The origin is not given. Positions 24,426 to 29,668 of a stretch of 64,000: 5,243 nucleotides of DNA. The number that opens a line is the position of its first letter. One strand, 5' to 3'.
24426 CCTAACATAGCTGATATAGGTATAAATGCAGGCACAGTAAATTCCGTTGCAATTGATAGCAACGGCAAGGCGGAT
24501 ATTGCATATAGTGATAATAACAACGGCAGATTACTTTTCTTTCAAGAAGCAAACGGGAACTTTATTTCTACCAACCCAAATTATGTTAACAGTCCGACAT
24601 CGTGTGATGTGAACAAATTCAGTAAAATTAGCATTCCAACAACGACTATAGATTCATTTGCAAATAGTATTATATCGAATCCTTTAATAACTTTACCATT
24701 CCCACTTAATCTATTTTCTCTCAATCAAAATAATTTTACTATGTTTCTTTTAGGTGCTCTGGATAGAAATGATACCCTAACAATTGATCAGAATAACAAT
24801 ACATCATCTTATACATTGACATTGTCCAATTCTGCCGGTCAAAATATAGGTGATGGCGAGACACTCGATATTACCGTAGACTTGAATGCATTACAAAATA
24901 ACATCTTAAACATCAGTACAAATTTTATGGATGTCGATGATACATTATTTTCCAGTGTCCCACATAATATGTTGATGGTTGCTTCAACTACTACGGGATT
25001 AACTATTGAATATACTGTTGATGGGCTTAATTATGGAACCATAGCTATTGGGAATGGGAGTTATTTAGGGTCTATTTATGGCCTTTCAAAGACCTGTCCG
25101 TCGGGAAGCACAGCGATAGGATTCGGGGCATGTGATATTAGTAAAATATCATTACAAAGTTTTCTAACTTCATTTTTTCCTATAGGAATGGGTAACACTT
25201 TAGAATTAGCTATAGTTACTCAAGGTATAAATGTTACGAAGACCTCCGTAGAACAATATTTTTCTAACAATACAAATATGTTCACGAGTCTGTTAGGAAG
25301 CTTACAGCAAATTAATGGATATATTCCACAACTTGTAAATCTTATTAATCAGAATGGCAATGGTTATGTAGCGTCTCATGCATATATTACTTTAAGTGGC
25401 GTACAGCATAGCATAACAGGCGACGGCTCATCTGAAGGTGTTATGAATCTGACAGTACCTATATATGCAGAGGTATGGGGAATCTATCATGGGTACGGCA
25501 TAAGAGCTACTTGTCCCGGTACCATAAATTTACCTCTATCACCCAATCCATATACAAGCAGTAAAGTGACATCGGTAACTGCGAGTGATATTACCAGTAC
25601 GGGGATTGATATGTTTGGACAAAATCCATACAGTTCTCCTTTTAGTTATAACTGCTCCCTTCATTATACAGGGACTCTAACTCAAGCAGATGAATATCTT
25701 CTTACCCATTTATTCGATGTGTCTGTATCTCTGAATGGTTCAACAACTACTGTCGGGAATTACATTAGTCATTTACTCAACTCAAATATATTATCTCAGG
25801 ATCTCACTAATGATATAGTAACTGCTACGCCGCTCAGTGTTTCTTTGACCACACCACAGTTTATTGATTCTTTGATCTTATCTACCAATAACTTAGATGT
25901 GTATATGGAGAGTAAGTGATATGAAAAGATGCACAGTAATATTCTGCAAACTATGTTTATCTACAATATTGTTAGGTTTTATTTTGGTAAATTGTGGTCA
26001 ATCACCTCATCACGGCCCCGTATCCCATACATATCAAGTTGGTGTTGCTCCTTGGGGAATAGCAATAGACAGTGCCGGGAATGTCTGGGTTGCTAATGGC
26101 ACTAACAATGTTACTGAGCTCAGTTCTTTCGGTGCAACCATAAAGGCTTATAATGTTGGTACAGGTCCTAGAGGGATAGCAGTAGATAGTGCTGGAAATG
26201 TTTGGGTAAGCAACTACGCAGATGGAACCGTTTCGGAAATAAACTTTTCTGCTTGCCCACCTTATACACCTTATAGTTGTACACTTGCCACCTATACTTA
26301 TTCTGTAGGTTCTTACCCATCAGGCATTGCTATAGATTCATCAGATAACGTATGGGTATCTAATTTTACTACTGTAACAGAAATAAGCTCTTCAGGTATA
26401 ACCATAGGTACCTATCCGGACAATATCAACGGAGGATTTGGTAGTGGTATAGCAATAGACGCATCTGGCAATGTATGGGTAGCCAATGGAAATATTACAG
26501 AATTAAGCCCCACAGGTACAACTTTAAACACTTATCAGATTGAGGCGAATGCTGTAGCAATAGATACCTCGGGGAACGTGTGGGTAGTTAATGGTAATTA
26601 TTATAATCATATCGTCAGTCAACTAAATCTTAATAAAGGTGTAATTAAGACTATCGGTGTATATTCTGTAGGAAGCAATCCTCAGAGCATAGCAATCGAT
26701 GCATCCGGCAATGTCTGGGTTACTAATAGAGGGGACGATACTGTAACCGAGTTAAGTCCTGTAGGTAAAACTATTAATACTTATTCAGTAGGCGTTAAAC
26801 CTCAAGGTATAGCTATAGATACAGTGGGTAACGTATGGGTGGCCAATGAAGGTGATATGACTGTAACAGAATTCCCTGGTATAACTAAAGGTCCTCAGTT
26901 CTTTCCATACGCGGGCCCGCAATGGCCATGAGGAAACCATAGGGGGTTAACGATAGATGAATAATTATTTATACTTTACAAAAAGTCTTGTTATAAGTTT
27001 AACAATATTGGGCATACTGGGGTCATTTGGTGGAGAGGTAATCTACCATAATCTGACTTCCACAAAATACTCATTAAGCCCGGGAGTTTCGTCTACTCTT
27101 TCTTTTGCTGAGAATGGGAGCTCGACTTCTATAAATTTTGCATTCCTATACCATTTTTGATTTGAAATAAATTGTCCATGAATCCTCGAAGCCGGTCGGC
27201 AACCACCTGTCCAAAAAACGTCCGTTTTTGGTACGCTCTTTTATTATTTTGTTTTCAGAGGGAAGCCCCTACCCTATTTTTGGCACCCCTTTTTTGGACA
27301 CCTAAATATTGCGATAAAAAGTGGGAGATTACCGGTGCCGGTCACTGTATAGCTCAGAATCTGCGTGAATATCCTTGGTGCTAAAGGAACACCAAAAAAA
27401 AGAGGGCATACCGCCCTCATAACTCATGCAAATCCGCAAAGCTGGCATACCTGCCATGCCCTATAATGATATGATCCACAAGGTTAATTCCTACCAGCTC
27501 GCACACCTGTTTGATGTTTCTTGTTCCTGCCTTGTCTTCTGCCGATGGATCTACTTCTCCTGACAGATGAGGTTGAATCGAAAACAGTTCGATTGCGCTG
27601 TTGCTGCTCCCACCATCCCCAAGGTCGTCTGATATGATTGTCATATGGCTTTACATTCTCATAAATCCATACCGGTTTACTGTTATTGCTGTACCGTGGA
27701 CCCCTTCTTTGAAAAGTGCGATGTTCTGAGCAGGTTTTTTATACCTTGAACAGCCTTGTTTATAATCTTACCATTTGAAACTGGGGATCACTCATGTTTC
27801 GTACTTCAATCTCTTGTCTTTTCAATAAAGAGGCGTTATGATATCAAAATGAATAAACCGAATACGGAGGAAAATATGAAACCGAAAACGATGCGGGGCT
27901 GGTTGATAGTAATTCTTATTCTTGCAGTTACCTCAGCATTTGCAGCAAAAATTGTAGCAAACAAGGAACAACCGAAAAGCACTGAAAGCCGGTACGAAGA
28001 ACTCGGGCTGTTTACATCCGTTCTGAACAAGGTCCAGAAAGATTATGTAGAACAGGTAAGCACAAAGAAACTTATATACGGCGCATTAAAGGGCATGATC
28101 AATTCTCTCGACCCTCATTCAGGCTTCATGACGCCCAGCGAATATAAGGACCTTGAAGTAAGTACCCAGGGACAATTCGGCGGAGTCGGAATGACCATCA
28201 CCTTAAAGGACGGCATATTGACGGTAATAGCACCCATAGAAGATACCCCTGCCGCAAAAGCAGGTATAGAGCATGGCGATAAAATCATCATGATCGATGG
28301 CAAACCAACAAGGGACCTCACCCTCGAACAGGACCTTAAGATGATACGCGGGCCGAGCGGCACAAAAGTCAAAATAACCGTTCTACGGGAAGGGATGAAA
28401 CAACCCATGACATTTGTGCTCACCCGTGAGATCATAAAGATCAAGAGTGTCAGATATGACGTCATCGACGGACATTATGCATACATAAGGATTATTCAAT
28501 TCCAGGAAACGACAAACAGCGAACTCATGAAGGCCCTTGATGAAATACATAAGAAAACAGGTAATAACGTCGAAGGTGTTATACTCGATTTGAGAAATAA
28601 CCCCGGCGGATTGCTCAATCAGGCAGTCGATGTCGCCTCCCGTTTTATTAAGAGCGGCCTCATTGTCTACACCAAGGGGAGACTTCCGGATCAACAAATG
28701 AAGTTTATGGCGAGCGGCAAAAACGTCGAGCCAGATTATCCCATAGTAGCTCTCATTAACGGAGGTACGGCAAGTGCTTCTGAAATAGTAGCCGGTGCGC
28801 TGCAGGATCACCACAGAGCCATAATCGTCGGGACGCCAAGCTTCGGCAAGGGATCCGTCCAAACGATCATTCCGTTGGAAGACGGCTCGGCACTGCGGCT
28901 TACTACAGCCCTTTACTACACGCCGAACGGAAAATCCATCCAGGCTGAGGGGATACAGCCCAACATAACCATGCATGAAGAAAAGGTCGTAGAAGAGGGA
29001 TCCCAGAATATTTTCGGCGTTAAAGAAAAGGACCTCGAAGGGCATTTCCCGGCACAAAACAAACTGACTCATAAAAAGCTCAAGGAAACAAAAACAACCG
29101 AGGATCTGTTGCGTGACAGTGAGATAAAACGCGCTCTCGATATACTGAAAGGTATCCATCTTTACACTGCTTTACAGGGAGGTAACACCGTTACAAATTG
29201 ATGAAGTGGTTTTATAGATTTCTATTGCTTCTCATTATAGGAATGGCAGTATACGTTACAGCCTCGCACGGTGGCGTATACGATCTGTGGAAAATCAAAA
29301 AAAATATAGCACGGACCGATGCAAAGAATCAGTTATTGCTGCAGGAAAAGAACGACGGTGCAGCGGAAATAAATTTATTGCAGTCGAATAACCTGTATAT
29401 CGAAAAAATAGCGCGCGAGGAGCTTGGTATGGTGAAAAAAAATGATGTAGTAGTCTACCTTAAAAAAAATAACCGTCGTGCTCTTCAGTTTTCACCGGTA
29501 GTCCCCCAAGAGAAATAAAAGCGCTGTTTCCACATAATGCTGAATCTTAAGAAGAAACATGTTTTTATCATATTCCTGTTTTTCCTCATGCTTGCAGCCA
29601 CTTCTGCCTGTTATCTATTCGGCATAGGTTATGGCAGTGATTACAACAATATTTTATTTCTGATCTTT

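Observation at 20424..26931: Tightly coupled operon of three exported proteins: HEAT-repeat protein, 1546-aa giant, 7-bladed NHL lipoprotein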

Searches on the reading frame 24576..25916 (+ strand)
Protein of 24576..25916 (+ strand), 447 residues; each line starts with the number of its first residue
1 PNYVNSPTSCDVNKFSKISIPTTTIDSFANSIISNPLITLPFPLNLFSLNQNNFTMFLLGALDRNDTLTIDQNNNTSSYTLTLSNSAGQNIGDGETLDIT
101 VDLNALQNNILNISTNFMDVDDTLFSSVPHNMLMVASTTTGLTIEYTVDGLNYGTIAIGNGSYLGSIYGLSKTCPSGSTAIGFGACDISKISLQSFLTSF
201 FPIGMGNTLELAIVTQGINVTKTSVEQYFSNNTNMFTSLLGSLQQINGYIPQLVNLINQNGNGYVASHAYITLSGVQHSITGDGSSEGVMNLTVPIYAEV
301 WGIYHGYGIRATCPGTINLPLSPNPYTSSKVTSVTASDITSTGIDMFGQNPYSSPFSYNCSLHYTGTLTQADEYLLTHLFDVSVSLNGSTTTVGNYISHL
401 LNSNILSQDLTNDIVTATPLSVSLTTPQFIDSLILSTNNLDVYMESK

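Call 70: search_solved_structures(query=A6, max_evalue=10, show_alignments=2)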
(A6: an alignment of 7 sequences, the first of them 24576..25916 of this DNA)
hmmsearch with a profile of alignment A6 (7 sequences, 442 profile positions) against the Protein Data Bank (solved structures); distinct sequences matched with E-value up to 10: 0.
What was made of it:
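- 24576..25919 (+): Giant aa ~1100-1546: family-specific C-terminal domain. It is predicted to be mixed alpha/beta, is the most variable part, and ends in a conserved '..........' motif. No PDB hit at E<=10 (call 70).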

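Call 78: search_protein_families(library=pfam, alignment_id=A6, max_evalue=10)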
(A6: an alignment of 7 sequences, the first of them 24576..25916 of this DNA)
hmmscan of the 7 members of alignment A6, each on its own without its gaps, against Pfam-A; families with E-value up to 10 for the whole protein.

A. member 1, window:24576-25916:+ (447 aa): 1 family
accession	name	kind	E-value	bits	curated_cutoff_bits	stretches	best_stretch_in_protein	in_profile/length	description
PF23482.1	YLR146W-A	-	0.035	14.6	27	1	5-31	34-60/62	YLR146W-A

B. families by the number of members that match (of 7 scanned): 1 family
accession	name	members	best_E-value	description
PF23482.1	YLR146W-A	1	0.035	YLR146W-A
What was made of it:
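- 24576..25919 (+): No meaningful Pfam hit in any member at E<=10 (call 78).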

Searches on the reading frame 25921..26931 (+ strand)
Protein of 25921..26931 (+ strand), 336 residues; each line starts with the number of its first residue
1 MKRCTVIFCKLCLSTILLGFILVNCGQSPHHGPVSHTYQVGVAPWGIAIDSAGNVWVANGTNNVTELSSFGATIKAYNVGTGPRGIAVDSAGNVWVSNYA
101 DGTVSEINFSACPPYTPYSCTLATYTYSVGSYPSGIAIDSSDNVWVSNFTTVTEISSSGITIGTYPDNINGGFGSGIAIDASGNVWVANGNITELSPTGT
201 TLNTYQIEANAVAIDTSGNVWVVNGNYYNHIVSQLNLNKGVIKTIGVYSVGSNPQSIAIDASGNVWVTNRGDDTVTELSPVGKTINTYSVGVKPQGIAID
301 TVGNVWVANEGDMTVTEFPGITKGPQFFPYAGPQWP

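Call 8: search_protein_families(library=pfam, proteins=[window:25921-26931:+], max_evalue=0.1)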
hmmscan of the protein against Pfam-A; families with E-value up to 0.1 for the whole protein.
window:25921-26931:+ (336 aa): 11 families
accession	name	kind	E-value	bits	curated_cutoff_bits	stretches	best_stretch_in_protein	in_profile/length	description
PF01436.27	NHL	-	1.3e-22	79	20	4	44-63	4-22/28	NHL repeat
PF08450.18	SGL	-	2.8e-17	63.6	26.3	3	252-293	184-225/246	SMP-30/Gluconolactonase/LRE-like region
PF24684.1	Vgb_lyase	-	1.8e-16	60.3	50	1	41-312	12-285/290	Virginiamycin B lyase family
PF22701.2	Mala_s_1-like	-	5.7e-14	52.8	27.5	3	254-311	90-149/195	Mal s 1 allergenic protein-like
PF06739.17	SBBP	-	1.4e-13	51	20.5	0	290-307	11-28/38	Beta-propeller repeat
PF07494.17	Reg_prop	-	3e-12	45.6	20.4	0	85-99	9-23/24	Two component regulator propeller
PF25021.1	TEN_NHL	-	6.3e-07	29.1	27.1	0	112-278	122-287/357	Teneurin NHL domain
PF05787.19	PhoX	-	0.0095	15.6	24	0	271-323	410-460/515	Alkaline phosphatase PhoX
PF20067.5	SSL_N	-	0.012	15.9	18.9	0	78-104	18-43/46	Strictosidine synthase-like, N-terminal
PF06977.17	SdiA-regulated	-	0.034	13.8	21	0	293-310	224-241/249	SdiA-regulated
PF00058.23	Ldl_recept_b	-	0.04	14.8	21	0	251-260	32-41/42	Low-density lipoprotein receptor repeat class B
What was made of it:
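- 25921..26931 (+): Gene 3: seven-bladed NHL beta-propeller lipoprotein, 336 aa, with Cys25 encoded at 25993-25995. Its closest solved relatives are the PknD extracellular sensor propeller and the designed 'Pizza' proteins derived from it. Pfam NHL 1.3e-22 and Vgb_lyase 60.3 bits against a cut-off of 50 (call 8).
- On Virginiamycin B lyase (Vgb): The broad Pfam Vgb_lyase family is passed (60.3 against 50, call 8).
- Gene 3 passes the Pfam Vgb_lyase family cut-off (60.3 against 50) and hits SGL at 2.8e-17 (call 8).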

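Call 9: search_protein_families(library=ncbifam, proteins=[window:25921-26931:+], max_evalue=0.1)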
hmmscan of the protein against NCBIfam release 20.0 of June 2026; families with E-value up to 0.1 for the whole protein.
window:25921-26931:+ (336 aa): 7 families
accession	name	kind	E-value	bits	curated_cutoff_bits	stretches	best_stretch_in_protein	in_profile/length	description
NF033206.1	ScyE_fam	subfamily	1.9e-07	30.9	80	0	253-309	9-90/333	ScyD/ScyE family protein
NF000022.1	stregra_B_VgbA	exception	4.4e-06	26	600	2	177-309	20-158/299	streptogramin B lyase Vgb(A)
NF035926.1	scyF_NHL_VPEP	equivalog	9.1e-06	25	350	1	54-106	127-177/376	scytonemin biosynthesis PEP-CTERM protein ScyF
NF008258.1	PRK11028.1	equivalog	0.0019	17.4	370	1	208-259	276-328/330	6-phosphogluconolactonase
NF002854.0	PRK03147.1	subfamily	0.0035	17.2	170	0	243-278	130-165/176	thiol-disulfide oxidoreductase ResA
NF038096.1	thylak_slr1796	equivalog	0.073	12.6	140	0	243-278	90-125/157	thylakoid membrane photosystem I accumulation factor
NF053768.1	CIS12_fam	equivalog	0.077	11.6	860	1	183-312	20-148/715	CIS12 family contractile injection system protein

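Call 66: search_protein_families(library=padloc, proteins=[window:25921-26931:+], max_evalue=0.1)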
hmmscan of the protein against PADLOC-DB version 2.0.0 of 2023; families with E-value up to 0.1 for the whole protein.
window:25921-26931:+ (336 aa): 1 family
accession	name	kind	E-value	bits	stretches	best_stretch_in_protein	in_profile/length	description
PDLC04043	PD-T4-6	-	2.7e-08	31.3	1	252-319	361-430/452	-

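Call 67: search_protein_families(library=phrogs, proteins=[window:25921-26931:+], max_evalue=0.1)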
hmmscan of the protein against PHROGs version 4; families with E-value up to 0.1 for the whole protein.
window:25921-26931:+ (336 aa): 10 families
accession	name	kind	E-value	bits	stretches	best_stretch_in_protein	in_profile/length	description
phrog_35286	-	unknown function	4e-08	33.1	2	135-236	634-738/750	-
phrog_20781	-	unknown function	4.8e-06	27.6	0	46-61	31-46/76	-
phrog_10520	-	unknown function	1.3e-05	25.9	0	250-273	6-28/70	-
phrog_12296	-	tail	2.1e-05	25.3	0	210-258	35-83/86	tail fiber protein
phrog_37953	-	unknown function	8.6e-05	23.6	0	228-269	39-79/99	-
phrog_34634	-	unknown function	0.00012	23.3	0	47-59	3-15/85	-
phrog_35841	-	unknown function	0.012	16.9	0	246-269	24-47/100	-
phrog_26829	-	unknown function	0.019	15.9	0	192-209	6-23/57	-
phrog_26007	-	unknown function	0.044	14.9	0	177-230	36-89/110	-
phrog_15430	-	unknown function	0.053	14.8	0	248-270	11-33/146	-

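Call 91: search_solved_structures(query=window:25921-26931:+, max_evalue=0.001)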
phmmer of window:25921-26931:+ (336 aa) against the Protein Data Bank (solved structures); distinct sequences matched with E-value up to 0.001: 37.
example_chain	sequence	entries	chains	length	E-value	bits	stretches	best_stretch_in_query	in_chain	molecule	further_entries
6i37_A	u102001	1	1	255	2.1e-25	92.7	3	42-106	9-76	nv1Pizza6-AYW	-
6i38_A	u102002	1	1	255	2.6e-25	92.4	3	43-106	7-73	nv2Pizza6-AYW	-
6i3b_A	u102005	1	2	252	3.1e-25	92.2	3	43-106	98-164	cPizza6-AYW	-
6f0q_A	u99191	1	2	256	3.6e-25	91.9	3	43-106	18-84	Pizza6-AYW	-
6i3a_A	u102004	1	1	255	1.8e-24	89.6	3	249-332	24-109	v22Pizza6-AYW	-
7zpz_A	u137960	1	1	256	1.6e-23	86.5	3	252-332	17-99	Pizza6-TSR-TSH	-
7zph_A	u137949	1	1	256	2.2e-23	86.1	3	252-332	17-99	Pizza6-TNK-RSH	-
7zq2_A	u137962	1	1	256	1.2e-22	83.6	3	44-106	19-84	Pizza6-RSH-TSH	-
7zqg_A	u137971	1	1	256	1.5e-22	83.4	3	44-106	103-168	Pizza6-KSH-TSH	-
7zpw_A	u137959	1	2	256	1.8e-22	83.1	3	252-332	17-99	Pizza6-TSK-TSH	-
6f0s_A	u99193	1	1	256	2.2e-22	82.8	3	43-106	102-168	Pizza6-SYW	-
6i39_A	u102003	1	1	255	4.7e-22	81.7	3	43-108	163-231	v31Pizza6-AYW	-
7zcj_A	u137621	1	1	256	5.8e-22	81.4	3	43-106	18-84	Pizza6-TNH-TSH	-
3wwa_A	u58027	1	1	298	1.2e-21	80.4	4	43-106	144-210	Pizza7H protein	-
6rej_A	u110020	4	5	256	1.7e-20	76.6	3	43-106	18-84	Pizza6-SH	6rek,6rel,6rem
1rwi_B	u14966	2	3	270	1.1e-18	70.6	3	42-104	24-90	Serine/threonine-protein kinase pknD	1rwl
2z2n_A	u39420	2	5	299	8.1e-06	28.3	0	207-322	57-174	virginiamycin B lyase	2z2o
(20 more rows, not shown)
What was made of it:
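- On NHL-repeat beta-propeller: PknD and Pizza structures at 1e-18 to 2e-25 (call 91).
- Gene 3 is far closer to the non-enzymatic PknD sensor and Pizza propellers (1e-18 to 2e-25) than to Vgb lyase (8e-6) (call 91), and scores 26 bits against 600 for NCBIfam Vgb(A) (call 9).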

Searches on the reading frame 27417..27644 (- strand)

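Call 66: search_protein_families(library=padloc, proteins=[window:27417-27644:-], max_evalue=0.1)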
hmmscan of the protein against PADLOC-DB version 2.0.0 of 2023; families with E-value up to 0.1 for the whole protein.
window:27417-27644:- (75 aa): 0 families

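Call 67: search_protein_families(library=phrogs, proteins=[window:27417-27644:-], max_evalue=0.1)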
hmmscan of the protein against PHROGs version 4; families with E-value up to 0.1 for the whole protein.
window:27417-27644:- (75 aa): 1 family
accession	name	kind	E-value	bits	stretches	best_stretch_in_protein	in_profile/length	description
phrog_10276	-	DNA, RNA and nucleotide metabolism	1.4e-15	58.7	1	25-72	103-150/153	DNA repair protein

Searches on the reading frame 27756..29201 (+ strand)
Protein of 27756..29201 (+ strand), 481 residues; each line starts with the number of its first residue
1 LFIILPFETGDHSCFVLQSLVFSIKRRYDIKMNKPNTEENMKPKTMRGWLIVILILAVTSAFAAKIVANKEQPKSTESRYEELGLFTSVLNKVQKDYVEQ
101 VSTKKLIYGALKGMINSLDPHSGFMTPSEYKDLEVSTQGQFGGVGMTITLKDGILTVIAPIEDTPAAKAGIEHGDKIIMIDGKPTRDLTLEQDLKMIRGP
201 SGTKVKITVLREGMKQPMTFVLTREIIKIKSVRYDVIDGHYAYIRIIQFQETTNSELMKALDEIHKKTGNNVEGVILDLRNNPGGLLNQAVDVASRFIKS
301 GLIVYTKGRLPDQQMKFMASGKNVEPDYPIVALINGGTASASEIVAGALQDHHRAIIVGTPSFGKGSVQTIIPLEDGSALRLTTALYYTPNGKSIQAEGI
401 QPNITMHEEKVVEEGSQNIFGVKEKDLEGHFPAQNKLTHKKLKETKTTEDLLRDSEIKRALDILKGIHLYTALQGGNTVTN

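Call 10: search_protein_families(library=pfam, proteins=[window:27756-29201:+], max_evalue=0.001)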
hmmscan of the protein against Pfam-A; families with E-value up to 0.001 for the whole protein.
window:27756-29201:+ (481 aa): 5 families
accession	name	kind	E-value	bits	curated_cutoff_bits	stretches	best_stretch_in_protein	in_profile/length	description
PF03572.23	Peptidase_S41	-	3.9e-58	196.1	24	1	241-405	2-164/165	Peptidase family S41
PF17820.7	PDZ_6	-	3e-12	46.5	27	1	157-211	2-54/54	PDZ domain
PF13180.12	PDZ_2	-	3.8e-11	43.6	27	1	143-216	2-74/80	PDZ domain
PF00595.29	PDZ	-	3.9e-10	40.4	23.2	1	142-209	10-80/81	PDZ domain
PF22694.1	CtpB_N-like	-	1.5e-08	35.4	27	1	70-125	25-81/85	Activating protease CtpB N-terminal domain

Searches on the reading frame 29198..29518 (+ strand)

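Call 10: search_protein_families(library=pfam, proteins=[window:29198-29518:+], max_evalue=0.001)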
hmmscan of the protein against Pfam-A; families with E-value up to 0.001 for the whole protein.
window:29198-29518:+ (106 aa): 1 family
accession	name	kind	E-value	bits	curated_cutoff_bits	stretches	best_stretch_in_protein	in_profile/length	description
PF04977.20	DivIC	-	5.7e-16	58.5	28.9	1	14-88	3-77/80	Septum formation initiator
